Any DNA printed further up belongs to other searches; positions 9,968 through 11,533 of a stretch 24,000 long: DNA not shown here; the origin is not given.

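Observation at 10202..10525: PmoB homologue lacks the CuB histidine brace (N-terminal His is Leu; HxH is HLQ)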

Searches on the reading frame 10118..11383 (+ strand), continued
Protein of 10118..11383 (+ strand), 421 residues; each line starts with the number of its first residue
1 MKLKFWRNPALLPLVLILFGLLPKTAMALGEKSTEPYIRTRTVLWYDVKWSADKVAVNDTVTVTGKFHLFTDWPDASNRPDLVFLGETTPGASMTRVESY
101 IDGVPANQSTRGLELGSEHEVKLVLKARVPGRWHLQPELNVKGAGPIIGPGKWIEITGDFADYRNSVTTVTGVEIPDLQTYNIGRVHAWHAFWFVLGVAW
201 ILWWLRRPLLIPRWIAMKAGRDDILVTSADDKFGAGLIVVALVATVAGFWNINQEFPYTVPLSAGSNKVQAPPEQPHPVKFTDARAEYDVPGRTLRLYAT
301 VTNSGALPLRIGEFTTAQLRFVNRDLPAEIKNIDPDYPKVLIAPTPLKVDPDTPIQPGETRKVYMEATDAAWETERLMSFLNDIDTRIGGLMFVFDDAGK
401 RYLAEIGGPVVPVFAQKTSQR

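Call 11: find_encoding_contigs(protein=P0001, flank=10000, max_places=6)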
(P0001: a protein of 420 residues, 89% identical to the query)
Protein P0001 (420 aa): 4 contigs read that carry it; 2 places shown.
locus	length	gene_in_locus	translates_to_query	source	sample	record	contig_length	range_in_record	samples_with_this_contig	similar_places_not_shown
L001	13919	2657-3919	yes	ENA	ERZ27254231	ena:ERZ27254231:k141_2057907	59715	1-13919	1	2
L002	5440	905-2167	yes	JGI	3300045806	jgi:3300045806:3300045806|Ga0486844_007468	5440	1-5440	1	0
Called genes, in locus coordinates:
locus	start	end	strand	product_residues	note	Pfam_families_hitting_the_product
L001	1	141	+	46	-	?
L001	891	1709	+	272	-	PF04896:AmoC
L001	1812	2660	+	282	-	PF02461:AMO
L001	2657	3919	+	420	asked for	PF04744:Monooxygenase_B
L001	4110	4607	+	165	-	-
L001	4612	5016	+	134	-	PF04234:CopC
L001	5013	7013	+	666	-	PF05425:CopD, PF00034:Cytochrom_C, PF13442:Cytochrome_CBB3 (weak)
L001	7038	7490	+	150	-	-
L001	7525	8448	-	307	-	-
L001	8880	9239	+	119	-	-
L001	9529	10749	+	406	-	PF07992:Pyr_redox_2, PF00070:Pyr_redox, PF14759:Reductase_C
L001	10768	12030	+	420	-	PF00355:Rieske, PF00848:Ring_hydroxyl_A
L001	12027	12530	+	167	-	PF13577:SnoaL_4, PF00866:Ring_hydroxyl_B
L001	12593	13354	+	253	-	PF00106:adh_short, PF23441:SDR (faint), PF13561:adh_short_C2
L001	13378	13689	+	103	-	PF00355:Rieske, PF13806:Rieske_2 (weak)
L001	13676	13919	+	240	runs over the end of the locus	PF00440:TetR_N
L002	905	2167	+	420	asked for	PF04744:Monooxygenase_B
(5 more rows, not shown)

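Call 14: find_related_loci(query=window:10118-11380:+, collection=genome_contigs, flank=10000)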
Query window:10118-11380:+ (421 aa) in genome_contigs; peptide patterns used: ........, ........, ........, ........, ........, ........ (x = any residue, [..] = any of these).
58 stretches matched a pattern; 1 encode a relative of the query (tblastn E <= 1e-3); 1 distinct loci.
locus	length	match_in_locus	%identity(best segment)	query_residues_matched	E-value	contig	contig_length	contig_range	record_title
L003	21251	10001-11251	75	1-417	0e+0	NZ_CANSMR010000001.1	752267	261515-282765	MAG: uncultured Bradyrhizobium sp. isolate SRR15633984_bin.32_metawrap_v1.3_MAG NODE.1_length_752267_cov_16_427922, whol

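Call 23: find_related_loci(query=window:10118-11380:+, collection=metagenome_contigs, flank=6000)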
Query window:10118-11380:+ (421 aa) in metagenome_contigs; peptide patterns used: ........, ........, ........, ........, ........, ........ (x = any residue, [..] = any of these).
78 stretches matched a pattern; 1 encode a relative of the query (tblastn E <= 1e-3); 1 distinct loci.
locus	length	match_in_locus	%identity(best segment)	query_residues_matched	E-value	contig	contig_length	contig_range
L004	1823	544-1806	82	1-421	0e+0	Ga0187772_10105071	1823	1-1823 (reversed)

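Call 24: find_encoding_contigs(protein=P0003, flank=6000, max_places=2)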
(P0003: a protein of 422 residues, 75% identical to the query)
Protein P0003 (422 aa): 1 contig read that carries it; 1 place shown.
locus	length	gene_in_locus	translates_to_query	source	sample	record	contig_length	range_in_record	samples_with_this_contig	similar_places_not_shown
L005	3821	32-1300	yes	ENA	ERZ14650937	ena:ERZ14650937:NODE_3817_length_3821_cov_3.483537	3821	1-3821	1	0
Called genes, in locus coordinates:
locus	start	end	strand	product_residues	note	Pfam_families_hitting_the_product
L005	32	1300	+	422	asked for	PF04744:Monooxygenase_B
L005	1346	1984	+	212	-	-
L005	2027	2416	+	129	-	PF04234:CopC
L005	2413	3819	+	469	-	?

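Call 25: find_encoding_contigs(protein=P0004, flank=6000, max_places=2)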
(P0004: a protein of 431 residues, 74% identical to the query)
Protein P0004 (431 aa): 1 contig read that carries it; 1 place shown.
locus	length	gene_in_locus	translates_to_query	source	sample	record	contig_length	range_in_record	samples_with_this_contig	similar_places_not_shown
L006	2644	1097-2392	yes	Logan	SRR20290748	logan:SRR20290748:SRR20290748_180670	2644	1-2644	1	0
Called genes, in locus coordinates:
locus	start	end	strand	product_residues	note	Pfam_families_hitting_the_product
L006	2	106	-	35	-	?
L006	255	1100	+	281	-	PF02461:AMO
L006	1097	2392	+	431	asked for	PF04744:Monooxygenase_B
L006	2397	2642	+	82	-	?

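Call 26: find_encoding_contigs(protein=P0005, flank=8000, max_places=2)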
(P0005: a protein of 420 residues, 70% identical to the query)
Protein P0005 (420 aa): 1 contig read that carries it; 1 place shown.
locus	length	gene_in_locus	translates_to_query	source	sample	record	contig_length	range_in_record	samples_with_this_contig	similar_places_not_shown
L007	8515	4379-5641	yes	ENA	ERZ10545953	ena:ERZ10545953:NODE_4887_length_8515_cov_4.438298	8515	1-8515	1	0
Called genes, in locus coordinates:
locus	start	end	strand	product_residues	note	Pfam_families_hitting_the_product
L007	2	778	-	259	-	?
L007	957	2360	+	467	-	PF00171:Aldedh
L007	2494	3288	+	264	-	PF04896:AmoC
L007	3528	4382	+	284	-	PF02461:AMO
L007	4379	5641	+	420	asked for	PF04744:Monooxygenase_B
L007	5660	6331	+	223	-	-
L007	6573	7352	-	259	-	PF00285:Citrate_synt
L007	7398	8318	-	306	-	PF00106:adh_short, PF08659:KR, PF13561:adh_short_C2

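Call 27: find_encoding_contigs(protein=P0006, flank=6000, max_places=2)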
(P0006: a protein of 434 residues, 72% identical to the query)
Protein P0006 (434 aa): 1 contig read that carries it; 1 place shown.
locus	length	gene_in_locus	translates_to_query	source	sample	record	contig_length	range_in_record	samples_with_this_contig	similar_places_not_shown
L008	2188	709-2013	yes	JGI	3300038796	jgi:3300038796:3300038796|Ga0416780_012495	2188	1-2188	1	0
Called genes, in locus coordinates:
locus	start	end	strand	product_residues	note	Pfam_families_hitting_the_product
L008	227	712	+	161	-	PF02461:AMO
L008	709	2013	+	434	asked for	PF04744:Monooxygenase_B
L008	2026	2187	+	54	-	?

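Call 42: search_protein_representatives(protein=window:10118-11380:+)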
Query: 421 residues. Proteins with E-value up to 0.001 (for the whole library): 322; up to 1e-10: 207; up to 1e-30: 85. The best 150 are listed.
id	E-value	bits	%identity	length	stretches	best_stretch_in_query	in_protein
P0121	2.3e-112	392.6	46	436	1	15-415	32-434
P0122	4.8e-106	371.7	44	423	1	21-414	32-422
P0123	1.1e-102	360.7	43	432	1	2-416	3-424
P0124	3.3e-96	339.3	43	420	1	21-415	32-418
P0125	1.8e-95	336.9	39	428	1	14-419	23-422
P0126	2.7e-93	329.7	42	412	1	11-414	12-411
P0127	1.9e-92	326.9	47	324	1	94-415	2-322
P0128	2.4e-86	306.8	38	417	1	10-415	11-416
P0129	1.3e-85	304.4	43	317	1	101-415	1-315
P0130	6.0e-80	285.7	49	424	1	19-273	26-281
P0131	3.9e-79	283.0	39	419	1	2-415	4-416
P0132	1.9e-75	270.9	38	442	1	19-403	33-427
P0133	4.8e-74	266.3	41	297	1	124-415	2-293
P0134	2.6e-70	254.0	38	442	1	16-415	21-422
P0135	2.4e-66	240.9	39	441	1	18-417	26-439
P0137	9.0e-64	232.4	35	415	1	14-414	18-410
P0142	2.9e-59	217.5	33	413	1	25-414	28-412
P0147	2.8e-54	201.2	33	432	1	26-414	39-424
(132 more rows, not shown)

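Call 44: list_cluster_members(proteins=[P0001, P0003, P0004, P0005, P0006, P0137, P0142, P0147, P0007, P0011])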
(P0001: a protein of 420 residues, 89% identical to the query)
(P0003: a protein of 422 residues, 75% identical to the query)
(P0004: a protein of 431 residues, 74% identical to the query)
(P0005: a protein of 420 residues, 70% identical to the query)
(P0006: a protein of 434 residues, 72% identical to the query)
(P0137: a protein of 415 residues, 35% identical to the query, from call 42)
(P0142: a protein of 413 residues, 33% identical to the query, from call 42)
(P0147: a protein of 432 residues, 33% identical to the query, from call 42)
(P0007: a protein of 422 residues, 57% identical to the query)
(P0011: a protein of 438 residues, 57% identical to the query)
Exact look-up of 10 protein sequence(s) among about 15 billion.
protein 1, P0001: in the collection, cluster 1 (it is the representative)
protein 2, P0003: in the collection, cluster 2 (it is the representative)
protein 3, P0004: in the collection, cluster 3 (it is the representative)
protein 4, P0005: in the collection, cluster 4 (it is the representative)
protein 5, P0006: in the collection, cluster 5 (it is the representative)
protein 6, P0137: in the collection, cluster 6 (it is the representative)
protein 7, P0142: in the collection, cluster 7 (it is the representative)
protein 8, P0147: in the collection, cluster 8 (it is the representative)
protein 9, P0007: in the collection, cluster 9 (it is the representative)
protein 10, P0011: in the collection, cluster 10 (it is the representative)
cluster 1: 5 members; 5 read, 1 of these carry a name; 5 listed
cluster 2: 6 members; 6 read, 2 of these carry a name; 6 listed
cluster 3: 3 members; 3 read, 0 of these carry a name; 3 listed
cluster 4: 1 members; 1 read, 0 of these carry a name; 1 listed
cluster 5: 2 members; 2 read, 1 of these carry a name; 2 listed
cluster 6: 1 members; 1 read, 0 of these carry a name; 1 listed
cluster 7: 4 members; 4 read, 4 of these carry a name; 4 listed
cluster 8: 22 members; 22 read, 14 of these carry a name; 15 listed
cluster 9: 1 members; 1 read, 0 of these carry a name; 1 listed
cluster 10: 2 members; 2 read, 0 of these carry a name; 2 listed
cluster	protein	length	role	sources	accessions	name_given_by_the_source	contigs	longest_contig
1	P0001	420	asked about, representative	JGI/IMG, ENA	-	methane/ammonia monooxygenase subunit B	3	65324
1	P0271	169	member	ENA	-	-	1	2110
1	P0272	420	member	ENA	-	-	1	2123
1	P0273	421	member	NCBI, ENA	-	-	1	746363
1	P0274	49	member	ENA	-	-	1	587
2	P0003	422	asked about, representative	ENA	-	-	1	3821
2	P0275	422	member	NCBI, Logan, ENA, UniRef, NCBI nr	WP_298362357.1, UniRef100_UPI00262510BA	bacterial ammonia monooxygenase, subunit AmoB [uncultured Bradyrhizobium sp.] | bacterial ammonia monooxygenase, subunit AmoB n=1 Tax=Bradyrhizobium sp. TaxID=376 ...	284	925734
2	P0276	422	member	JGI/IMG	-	methane/ammonia monooxygenase subunit B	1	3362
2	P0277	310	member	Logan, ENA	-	-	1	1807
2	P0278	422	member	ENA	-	-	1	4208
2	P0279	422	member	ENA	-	-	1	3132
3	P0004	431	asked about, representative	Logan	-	-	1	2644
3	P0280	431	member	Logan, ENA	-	-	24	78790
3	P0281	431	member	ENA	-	-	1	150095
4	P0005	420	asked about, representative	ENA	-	-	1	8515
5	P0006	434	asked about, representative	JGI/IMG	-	methane/ammonia monooxygenase subunit B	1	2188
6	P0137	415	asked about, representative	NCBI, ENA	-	-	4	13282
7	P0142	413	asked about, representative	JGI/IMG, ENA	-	methane/ammonia monooxygenase subunit B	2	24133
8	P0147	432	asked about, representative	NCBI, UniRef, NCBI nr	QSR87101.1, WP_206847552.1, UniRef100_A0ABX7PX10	methane monooxygenase/ammonia monooxygenase subunit B [Candidatus Methylacidiphilum ... | Methane monooxygenase/ammonia monooxygenase subunit B n=1 Tax=Candidatus ... | bacterial ammonia monooxygenase, subunit AmoB [Candidatus Methylacidiphilum infernorum]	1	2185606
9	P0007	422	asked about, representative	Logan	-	-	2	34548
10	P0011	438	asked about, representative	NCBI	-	-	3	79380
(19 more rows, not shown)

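Call 46: find_encoding_contigs(protein=P0281, flank=10000, max_places=2)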
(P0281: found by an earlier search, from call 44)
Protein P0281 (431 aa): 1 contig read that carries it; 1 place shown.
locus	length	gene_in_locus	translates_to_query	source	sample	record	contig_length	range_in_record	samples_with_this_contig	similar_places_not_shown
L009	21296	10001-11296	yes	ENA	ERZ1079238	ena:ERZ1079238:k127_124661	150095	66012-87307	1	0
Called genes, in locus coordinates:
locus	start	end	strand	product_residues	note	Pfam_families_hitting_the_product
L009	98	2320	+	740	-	PF12860:PAS_7, PF00990:GGDEF, PF00563:EAL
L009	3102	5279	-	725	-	PF01011:PQQ, PF13360:PQQ_2, PF13570:Beta-prop_ACSF4 (weak), PF01011:PQQ, PF13360:PQQ_2, PF13442:Cytochrome_CBB3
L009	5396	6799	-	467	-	PF00171:Aldedh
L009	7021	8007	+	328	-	PF14525:AraC_binding_2, PF12833:HTH_18, PF00165:HTH_AraC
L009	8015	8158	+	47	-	-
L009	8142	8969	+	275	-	PF04896:AmoC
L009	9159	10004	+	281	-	PF02461:AMO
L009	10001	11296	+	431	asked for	PF04744:Monooxygenase_B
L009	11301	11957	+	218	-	-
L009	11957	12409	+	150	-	PF04234:CopC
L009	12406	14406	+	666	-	PF05425:CopD, PF00034:Cytochrom_C, PF13442:Cytochrome_CBB3, PF00578:AhpC-TSA (weak)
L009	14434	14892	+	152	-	-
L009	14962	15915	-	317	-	-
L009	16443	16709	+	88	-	-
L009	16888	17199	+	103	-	PF06412:TraD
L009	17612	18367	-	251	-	PF00106:adh_short, PF08659:KR, PF23441:SDR (weak), PF13561:adh_short_C2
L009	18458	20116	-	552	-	PF00743:FMO-like, PF07992:Pyr_redox_2, PF13450:NAD_binding_8 (weak), PF13738:Pyr_redox_3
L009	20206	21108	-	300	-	PF10340:Say1_Mug180, PF20434:BD-FAE, PF07859:Abhydrolase_3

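Call 47: find_encoding_contigs(protein=P0273, flank=10000, max_places=3)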
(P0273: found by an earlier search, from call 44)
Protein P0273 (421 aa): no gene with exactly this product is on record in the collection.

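Call 49: search_protein_families(library=ncbifam, proteins=[window:10118-11380:+], max_evalue=0.01)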
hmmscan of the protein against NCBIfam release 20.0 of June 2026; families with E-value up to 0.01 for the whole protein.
window:10118-11380:+ (421 aa): 2 families
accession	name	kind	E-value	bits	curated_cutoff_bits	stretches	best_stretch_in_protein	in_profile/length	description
NF041640.1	AmoB_BACT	equivalog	1.6e-152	508.1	336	1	13-414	13-410/410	bacterial ammonia monooxygenase, subunit AmoB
TIGR03079.1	CH4_NH3mon_ox_B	equivalog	8.6e-131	436.5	394.9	1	25-414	16-399/399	methane monooxygenase/ammonia monooxygenase subunit B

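Call 55: find_encoding_contigs(protein=P0007, flank=8000, max_places=1)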
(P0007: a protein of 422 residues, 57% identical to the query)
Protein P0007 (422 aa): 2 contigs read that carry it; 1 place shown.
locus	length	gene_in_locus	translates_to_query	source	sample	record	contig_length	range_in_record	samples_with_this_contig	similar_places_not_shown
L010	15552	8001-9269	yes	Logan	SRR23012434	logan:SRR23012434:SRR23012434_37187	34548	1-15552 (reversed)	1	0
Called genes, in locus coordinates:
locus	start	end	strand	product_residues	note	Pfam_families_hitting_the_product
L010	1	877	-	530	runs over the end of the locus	PF00501:AMP-binding, PF13193:AMP-binding_C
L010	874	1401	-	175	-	-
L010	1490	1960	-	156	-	-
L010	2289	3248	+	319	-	PF13557:Phenol_MetA_deg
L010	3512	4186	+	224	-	-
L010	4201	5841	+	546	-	PF03349:Toluene_X (faint)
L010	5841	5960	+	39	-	-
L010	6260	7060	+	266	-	PF04896:AmoC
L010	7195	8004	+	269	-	PF02461:AMO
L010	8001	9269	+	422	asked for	PF04744:Monooxygenase_B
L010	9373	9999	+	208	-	-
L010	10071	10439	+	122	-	PF04234:CopC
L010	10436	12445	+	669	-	PF05425:CopD, PF00034:Cytochrom_C, PF13442:Cytochrome_CBB3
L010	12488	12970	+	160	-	-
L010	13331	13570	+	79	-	-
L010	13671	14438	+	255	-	PF00106:adh_short, PF08659:KR, PF01370:Epimerase (weak), PF13561:adh_short_C2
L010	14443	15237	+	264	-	PF00378:ECH_1, PF16113:ECH_2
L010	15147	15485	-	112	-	-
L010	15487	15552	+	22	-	?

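Call 56: find_encoding_contigs(protein=P0011, flank=8000, max_places=1)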
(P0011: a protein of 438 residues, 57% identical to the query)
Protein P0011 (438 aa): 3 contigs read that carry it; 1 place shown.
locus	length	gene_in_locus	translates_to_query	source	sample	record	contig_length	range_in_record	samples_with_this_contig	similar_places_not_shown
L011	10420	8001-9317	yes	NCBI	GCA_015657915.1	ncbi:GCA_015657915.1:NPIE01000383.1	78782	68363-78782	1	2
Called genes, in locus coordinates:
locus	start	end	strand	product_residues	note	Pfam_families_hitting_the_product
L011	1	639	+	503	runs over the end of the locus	PF00171:Aldedh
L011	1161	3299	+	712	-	PF07715:Plug, PF00593:TonB_dep_Rec_b-barrel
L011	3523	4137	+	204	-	PF13489:Methyltransf_23, PF01209:Ubie_methyltran, PF08241:Methyltransf_11, PF08242:Methyltransf_12, PF13649:Methyltransf_25, PF13847:Methyltransf_31 (weak)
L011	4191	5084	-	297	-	PF00326:Peptidase_S9 (faint)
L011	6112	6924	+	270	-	PF04896:AmoC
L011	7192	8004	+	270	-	PF02461:AMO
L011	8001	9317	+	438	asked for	PF04744:Monooxygenase_B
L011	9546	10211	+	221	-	-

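Call 71: predict_structure(alignment_id=A2)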
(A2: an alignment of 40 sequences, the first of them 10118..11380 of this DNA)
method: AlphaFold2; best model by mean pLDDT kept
length: 421 residues; sequences in the alignment: 40
mean_pLDDT: 78.8   pTM: 0.68
mean pLDDT of the five models: 78.8, 78.6, 77.0, 76.9, 76.2
residues with pLDDT >= 90: 114; 70-90: 207; 50-70: 73; < 50: 27
segments of 3 or more residues with pLDDT < 50: 1-3, 25-36, 379-384, 418-421
pLDDT, mean of each block of 10 residues (from residue 1): 55 78 49 48 85 94 91 71 80 84 83 87 92 89 77 91 78 76 83 90 68 67 69 87 90 70 63 79 85 84 94 86 80 80 88 93 88 57 62 90 87 62 36
secondary structure, 60 per line:
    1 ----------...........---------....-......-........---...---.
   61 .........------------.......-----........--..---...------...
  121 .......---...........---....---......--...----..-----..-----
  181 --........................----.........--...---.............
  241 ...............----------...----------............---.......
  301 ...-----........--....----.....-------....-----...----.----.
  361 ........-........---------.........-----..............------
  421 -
elements in order: H11-21 H31-34 H36-41 E43-50 E54-56 E60-69 E82-88 E94-101 E109-111 E118-127 E131-141 E145-148 E152-157 H183-206 H211-219 H228-255 E266-268 E279-290 E294-303 E309-316 E319-322 H327-331 E348-350 E360-368 H370-377 E387-395 E401-414
